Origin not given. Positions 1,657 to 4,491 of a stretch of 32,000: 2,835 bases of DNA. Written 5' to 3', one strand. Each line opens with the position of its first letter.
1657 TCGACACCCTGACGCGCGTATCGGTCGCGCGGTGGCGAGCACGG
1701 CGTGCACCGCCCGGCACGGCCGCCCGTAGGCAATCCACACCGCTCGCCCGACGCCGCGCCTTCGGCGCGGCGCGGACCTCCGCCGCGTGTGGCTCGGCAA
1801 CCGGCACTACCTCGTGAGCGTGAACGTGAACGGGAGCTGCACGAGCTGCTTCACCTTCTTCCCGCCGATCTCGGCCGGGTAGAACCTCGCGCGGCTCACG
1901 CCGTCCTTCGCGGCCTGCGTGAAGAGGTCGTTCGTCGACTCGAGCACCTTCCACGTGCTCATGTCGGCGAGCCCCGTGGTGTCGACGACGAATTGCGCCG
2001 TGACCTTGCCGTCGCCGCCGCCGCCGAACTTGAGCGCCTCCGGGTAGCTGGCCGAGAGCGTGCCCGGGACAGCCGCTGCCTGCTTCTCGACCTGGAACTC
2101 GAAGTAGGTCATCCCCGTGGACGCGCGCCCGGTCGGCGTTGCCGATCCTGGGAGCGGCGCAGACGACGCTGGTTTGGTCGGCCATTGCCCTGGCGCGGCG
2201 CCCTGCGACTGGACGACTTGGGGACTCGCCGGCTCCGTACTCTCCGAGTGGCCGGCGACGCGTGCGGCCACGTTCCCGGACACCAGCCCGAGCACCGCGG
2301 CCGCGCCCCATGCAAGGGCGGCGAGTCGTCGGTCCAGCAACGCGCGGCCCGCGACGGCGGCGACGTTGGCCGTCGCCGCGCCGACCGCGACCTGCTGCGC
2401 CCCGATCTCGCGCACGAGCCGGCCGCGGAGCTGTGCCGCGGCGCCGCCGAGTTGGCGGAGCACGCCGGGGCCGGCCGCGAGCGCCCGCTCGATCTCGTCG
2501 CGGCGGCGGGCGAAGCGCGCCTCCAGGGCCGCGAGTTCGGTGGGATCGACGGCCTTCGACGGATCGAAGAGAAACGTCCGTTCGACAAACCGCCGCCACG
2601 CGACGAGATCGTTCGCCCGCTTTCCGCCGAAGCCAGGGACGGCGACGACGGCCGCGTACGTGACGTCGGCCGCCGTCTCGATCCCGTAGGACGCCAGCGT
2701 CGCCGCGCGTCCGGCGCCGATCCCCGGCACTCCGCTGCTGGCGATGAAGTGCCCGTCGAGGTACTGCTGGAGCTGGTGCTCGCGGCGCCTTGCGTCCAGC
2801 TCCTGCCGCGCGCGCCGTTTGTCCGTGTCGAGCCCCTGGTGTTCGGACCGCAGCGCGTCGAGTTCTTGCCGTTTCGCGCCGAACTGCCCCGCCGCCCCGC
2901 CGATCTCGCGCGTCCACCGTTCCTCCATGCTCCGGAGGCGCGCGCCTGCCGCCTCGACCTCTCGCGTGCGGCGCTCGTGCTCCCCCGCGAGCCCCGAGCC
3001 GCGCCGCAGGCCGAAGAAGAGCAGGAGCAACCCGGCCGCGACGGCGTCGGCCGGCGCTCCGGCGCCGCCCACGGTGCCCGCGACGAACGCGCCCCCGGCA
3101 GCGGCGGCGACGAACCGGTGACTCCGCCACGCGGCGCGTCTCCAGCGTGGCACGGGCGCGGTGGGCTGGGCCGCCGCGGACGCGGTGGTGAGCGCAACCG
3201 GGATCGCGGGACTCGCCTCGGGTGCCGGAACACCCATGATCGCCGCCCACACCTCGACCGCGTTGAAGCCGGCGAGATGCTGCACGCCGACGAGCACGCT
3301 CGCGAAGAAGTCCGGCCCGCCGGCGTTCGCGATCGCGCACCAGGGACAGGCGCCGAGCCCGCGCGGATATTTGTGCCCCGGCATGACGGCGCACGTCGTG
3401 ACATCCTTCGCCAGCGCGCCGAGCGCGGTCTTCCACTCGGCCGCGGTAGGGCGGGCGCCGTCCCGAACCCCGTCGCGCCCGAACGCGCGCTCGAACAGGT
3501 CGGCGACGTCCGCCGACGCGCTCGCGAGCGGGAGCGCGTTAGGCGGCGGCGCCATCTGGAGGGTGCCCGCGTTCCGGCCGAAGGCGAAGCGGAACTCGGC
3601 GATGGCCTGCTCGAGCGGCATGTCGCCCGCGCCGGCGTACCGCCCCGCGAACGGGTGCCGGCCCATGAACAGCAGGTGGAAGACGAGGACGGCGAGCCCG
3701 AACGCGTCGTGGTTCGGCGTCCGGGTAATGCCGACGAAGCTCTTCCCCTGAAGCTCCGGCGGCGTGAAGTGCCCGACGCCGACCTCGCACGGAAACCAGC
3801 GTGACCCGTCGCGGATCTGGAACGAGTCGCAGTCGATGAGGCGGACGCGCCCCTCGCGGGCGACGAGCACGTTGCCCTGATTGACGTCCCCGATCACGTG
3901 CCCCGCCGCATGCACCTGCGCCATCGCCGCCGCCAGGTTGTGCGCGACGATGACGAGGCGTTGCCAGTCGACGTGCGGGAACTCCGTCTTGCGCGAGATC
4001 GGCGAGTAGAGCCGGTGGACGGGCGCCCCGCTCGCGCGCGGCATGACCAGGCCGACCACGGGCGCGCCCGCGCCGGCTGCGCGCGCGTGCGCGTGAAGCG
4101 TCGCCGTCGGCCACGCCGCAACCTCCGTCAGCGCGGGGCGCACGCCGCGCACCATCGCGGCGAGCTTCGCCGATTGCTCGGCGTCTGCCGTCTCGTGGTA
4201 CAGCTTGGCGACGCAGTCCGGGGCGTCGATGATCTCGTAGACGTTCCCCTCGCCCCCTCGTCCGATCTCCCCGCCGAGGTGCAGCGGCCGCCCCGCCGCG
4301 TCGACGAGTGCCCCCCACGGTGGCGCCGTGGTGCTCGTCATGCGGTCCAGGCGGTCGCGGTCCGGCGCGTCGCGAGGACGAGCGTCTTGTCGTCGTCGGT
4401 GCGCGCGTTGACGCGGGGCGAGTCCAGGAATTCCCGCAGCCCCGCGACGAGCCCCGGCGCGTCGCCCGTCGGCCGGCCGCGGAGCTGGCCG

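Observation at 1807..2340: TerY-P-type kinase continues in frame into a complete TonB-like module (TM, Pro/Ser spacer, TonB_C-like domain)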

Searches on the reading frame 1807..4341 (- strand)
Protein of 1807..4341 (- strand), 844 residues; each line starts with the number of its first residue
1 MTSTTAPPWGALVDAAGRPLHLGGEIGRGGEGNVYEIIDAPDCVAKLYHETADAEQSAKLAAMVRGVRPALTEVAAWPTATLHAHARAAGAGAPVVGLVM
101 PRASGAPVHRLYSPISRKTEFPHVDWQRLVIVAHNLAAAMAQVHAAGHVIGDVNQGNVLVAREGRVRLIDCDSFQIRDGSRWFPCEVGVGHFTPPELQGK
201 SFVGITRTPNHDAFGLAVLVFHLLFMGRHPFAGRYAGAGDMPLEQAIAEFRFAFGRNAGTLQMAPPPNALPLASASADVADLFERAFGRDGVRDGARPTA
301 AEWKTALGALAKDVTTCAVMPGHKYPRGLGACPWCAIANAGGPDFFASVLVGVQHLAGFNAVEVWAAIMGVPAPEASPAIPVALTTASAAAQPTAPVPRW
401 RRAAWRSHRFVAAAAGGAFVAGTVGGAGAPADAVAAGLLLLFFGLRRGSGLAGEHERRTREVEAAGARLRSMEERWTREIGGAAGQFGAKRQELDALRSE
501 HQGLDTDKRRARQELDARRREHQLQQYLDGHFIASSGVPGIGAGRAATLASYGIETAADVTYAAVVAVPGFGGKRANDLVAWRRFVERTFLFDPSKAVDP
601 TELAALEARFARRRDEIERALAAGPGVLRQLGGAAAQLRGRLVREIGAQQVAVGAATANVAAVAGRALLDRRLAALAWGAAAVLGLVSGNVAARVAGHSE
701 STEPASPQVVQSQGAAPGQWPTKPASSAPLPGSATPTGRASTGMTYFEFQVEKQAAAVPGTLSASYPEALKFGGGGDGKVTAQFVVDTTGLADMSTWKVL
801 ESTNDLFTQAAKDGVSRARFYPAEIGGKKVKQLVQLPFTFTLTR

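Call 4: search_protein_families(library=pfam, proteins=[window:1807-4341:-], max_evalue=1)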
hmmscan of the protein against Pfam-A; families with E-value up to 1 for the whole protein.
window:1807-4341:- (844 aa): 6 families
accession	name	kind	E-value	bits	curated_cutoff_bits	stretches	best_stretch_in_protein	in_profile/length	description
PF03544.19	TonB_C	-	2e-07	31.8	24.6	1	775-842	13-79/79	Gram-negative bacterial TonB protein C-terminal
PF00069.31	Pkinase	-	7.9e-06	25.9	31.7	1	22-233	3-199/263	Protein kinase domain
PF14520.12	HHH_5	-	0.0036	18.2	27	1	537-580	6-52/57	Helix-hairpin-helix domain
PF03938.19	OmpH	-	0.07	13.8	32.4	1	460-526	15-78/141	Outer membrane protein (OmpH-like)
PF06293.20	Kdo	-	0.14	12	21.3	1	134-182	125-178/207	Lipopolysaccharide kinase (Kdo/WaaP) family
PF07714.23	PK_Tyr_Ser-Thr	-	0.23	11.2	23.1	1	123-171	98-146/258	Protein tyrosine and serine/threonine kinase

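Call 5: search_protein_families(library=ncbifam, proteins=[window:1807-4341:-], max_evalue=1)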
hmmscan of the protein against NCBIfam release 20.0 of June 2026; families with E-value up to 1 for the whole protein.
window:1807-4341:- (844 aa): 13 families
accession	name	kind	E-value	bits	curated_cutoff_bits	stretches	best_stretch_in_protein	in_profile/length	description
NF038150.1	lanthi_synth_IV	equivalog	1.2e-12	47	650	1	123-249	294-413/851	class IV lanthionine synthetase LanL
NF038151.1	lanthi_synth_III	equivalog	2.7e-07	29.4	575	1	128-224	337-423/833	class III lanthionine synthetase LanKC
TIGR01352.1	tonB_Cterm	subfamily_domain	4.9e-05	23.6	27.1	1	765-842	2-75/76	TonB family protein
NF038079.1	TonB_sider_MxcH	equivalog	0.0003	19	925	1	763-842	9-85/792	TonB-dependent siderophore myxochelin receptor MxcH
NF002475.0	PRK01723.1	equivalog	0.00032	19.8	142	1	134-182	150-199/241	3-deoxy-D-manno-octulosonic acid kinase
NF007684.0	PRK10359.1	equivalog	0.0092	15.6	248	1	134-171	142-178/232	lipopolysaccharide core heptose(II) kinase RfaY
NF047741.1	antiphage_MADS6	equivalog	0.013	14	460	1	130-233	302-405/612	methylation-associated defense system protein kinase MAD6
NF033768.1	myxo_SS_tail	domain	0.018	15.1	40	1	758-840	13-91/92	AgmX/PglI C-terminal domain-containing protein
NF011463.0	PRK14879.1-4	equivalog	0.047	13.1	188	1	85-170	74-156/237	Kae1-associated kinase Bud32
NF033483.0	PknB_PASTA_kin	equivalog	0.076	12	450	1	124-170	104-150/563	Stk1 family PASTA domain-containing Ser/Thr kinase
NF011464.0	PRK14879.1-7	equivalog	0.093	12.4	246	1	131-171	107-146/221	Kae1-associated kinase Bud32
TIGR03724.2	arch_bud32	equivalog_domain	0.094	12.2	125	1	131-171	89-128/193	KEOPS complex kinase/ATPase Bud32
NF058632.1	SerThrKinPrkT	equivalog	0.1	11.6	280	1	126-171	118-162/322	serine/threonine protein kinase PrkT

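Call 6: find_homologous_proteins(query=window:1807-4341:-, max_evalue=0.00001)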
Query window:1807-4341:- (844 aa): 2029 proteins with E <= 0.00001 among 8000 candidates; the best 120 are listed.
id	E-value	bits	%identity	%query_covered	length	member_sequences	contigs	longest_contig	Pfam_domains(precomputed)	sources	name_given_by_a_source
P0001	0.0e+0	1867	100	100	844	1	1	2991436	PF00069.32,PF03544.20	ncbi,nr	ncbi:hypothetical protein tb265_11330 [Gemmatimonadetes bacterium T265]|nr:hypothetical protein tb26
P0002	0.0e+0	1656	90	100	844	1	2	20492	PF00069.32,PF03544.20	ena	-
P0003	0.0e+0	1272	72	99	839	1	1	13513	PF00069.32,PF03544.20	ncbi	ncbi:MAG TPA: energy transducer TonB [Gemmatirosa sp.]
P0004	0.0e+0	1120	65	100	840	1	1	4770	PF00069.32,PF03544.20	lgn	-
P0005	0.0e+0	1043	72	78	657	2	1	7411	PF00069.32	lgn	-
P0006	0.0e+0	1013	71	78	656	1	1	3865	PF00069.32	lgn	-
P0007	8.8e-230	783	49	99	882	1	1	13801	PF00069.32,PF03544.20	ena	-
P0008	6.7e-204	698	53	78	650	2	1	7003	PF00069.32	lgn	-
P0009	1.8e-202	693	53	77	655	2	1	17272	PF00069.32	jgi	jgi:DNA-binding helix-hairpin-helix protein with protein kinase domain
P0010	1.3e-200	687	53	77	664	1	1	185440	PF00069.32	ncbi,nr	ncbi:MAG: hypothetical protein IT355_03165 [Gemmatimonadaceae bacterium]|nr:hypothetical protein [Ge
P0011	4.2e-195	669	52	77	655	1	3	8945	PF00069.32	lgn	-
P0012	1.5e-188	647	48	75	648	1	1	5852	PF00069.32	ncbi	-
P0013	4.8e-187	642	48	75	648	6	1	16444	PF00069.32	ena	-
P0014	7.1e-185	635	47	77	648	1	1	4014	PF00069.32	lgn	-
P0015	5.7e-183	629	47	77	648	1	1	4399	PF00069.32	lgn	-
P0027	6.3e-169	582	45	78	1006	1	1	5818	PF00069.32,PF23914.2,PF00515.35,PF07719.24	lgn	-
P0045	2.5e-156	540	42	77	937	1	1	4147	PF00069.32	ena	-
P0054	4.8e-153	530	43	75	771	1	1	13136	PF00069.32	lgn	-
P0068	2.5e-150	521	43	75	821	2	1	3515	PF13431.13,PF13414.13,PF13176.13,PF13428.13,PF13374.13,PF14559.13,PF00069.32,PF00515.35,PF12895.14,PF13424.13,PF13432.13,PF13181.13,PF07719.24,PF13174.13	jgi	jgi:DNA-binding helix-hairpin-helix protein with protein kinase domain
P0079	4.7e-149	516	42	74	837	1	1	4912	PF00069.32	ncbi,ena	-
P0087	2.5e-148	514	40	87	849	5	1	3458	PF13103.12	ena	-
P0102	4.5e-147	510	39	87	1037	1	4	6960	PF13431.13,PF23914.2,PF13414.13,PF13176.13,PF13428.13,PF14559.13,PF00069.32,PF00515.35,PF13424.13,PF13432.13,PF13181.13,PF07719.24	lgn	-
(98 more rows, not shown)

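Call 13: search_protein_families(library=padloc, proteins=[window:1807-4341:-], max_evalue=0.01)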
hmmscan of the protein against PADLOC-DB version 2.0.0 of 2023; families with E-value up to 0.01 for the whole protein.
window:1807-4341:- (844 aa): 11 families
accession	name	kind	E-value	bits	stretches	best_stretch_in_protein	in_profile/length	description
PDLC04053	PD-T4-6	-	5.7e-09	33.9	1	124-234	107-214/311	-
PDLC04047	PD-T4-6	-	1.1e-07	29.3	1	26-234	18-215/327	-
PDLC04042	PD-T4-6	-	1.8e-05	22.6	1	19-234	10-215/292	-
PDLC04039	PD-T4-6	-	2.1e-05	21.7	1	93-236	86-220/458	-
PDLC04054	PD-T4-6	-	3.9e-05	21.2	1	127-234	111-216/347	-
PDLC03920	MkoA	-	7e-05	19.3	1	96-232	86-222/1112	-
PDLC04064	PD-T4-6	-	8.6e-05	19.6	1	131-237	123-226/369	-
PDLC04061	PD-T4-6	-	0.00091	16.8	0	126-170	119-163/510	-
PDLC03921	MkoA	-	0.0023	13.6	1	128-177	588-638/1607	-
PDLC04138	mad6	-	0.0027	14.6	1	26-307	361-608/659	mads_6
PDLC04043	PD-T4-6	-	0.0029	14.7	1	127-234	115-220/452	-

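Call 24: find_encoding_contigs(protein=P0007, flank=8000, max_places=2)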
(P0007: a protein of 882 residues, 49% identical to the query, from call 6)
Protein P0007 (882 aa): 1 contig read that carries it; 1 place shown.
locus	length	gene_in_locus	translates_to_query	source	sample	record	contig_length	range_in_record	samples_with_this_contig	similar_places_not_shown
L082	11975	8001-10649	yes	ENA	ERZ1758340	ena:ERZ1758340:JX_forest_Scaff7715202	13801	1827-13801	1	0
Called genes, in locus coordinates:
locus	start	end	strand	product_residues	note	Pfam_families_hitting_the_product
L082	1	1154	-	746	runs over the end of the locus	PF08534:Redoxin, PF00578:AhpC-TSA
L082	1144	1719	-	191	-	PF07638:Sigma70_ECF (weak), PF04542:Sigma70_r2, PF08281:Sigma70_r4_2, PF04545:Sigma70_r4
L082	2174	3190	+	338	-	PF01734:Patatin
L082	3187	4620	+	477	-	PF18144:SMODS, PF21654:DncV-like_NTFase, PF18134:AGS_C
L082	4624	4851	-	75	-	-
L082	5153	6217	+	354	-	-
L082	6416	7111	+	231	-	PF00092:VWA (weak)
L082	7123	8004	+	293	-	PF13672:PP2C_2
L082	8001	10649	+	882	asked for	PF00069:Pkinase (faint), PF03544:TonB_C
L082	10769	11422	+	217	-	PF14020:DUF4236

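Call 25: find_encoding_contigs(protein=P0003, flank=8000, max_places=2)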
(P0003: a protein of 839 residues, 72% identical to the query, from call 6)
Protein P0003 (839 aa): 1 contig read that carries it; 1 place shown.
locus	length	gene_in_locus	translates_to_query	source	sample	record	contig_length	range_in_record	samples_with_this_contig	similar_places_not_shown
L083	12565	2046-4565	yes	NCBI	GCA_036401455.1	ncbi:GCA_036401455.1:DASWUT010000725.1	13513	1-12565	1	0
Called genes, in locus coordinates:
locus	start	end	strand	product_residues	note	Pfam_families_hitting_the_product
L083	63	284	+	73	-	-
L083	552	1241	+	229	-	PF00092:VWA (weak)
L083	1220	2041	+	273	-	PF13672:PP2C_2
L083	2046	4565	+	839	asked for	PF00069:Pkinase (weak), PF03544:TonB_C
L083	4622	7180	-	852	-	PF13671:AAA_33, PF00149:Metallophos, PF16542:PNKP_ligase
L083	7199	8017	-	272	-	PF10127:RlaP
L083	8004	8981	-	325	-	PF10127:RlaP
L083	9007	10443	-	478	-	PF12623:Hen1_L, PF13489:Methyltransf_23, PF13847:Methyltransf_31 (weak), PF08241:Methyltransf_11, PF08242:Methyltransf_12, PF13649:Methyltransf_25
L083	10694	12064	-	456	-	-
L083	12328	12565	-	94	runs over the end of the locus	-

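Call 26: find_encoding_contigs(protein=P0005, flank=6000, max_places=2)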
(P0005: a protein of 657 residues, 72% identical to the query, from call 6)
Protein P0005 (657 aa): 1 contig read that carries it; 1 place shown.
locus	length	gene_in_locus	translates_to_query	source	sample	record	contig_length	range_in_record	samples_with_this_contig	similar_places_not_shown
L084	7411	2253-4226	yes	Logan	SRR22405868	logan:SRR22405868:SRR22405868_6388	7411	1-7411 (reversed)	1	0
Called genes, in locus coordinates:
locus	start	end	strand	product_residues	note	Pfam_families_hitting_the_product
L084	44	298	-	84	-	-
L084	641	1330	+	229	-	PF00092:VWA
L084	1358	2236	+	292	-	PF13672:PP2C_2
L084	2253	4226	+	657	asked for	PF00069:Pkinase (weak)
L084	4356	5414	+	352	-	-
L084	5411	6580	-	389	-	PF04313:HSDR_N (faint), PF18755:RAMA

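Call 37: find_encoding_contigs(protein=P0002, flank=10000, max_places=2)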
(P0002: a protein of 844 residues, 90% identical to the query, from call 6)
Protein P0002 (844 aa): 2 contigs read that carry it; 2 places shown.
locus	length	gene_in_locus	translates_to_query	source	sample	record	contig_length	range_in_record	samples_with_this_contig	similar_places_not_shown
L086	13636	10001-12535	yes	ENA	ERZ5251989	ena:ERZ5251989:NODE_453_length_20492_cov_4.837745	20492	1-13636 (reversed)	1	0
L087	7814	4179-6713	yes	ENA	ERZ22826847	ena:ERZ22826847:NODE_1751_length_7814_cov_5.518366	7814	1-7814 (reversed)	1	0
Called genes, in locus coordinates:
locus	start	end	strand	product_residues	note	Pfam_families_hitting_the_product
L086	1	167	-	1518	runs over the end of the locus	-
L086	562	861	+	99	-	-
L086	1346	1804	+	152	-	-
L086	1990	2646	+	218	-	PF07885:Ion_trans_2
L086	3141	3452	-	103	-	-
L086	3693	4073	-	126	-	PF09722:Xre_MbcA_ParS_C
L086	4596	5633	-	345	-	PF02016:Peptidase_S66, PF17676:Peptidase_S66C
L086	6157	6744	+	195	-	PF14534:DUF4440, PF12680:SnoaL_2 (weak)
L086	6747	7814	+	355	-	-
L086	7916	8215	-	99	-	PF00583:Acetyltransf_1 (weak), PF13302:Acetyltransf_3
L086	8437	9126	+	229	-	PF00092:VWA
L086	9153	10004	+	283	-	PF13672:PP2C_2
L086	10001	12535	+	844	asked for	PF00069:Pkinase (weak), PF03544:TonB_C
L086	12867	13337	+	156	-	PF22381:Staph_reg_Sar_Rot (weak), PF01047:MarR, PF12802:MarR_2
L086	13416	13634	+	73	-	?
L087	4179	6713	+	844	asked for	PF00069:Pkinase (weak), PF03544:TonB_C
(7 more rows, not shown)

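Call 38: find_encoding_contigs(protein=P0087, flank=4000, max_places=2)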
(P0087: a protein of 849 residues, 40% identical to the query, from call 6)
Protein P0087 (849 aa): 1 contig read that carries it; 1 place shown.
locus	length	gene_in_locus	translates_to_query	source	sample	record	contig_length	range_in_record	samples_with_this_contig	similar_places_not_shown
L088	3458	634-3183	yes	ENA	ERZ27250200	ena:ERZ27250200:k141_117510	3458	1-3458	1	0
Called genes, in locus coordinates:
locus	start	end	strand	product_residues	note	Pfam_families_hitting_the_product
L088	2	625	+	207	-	?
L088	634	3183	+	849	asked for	PF13103:TonB_2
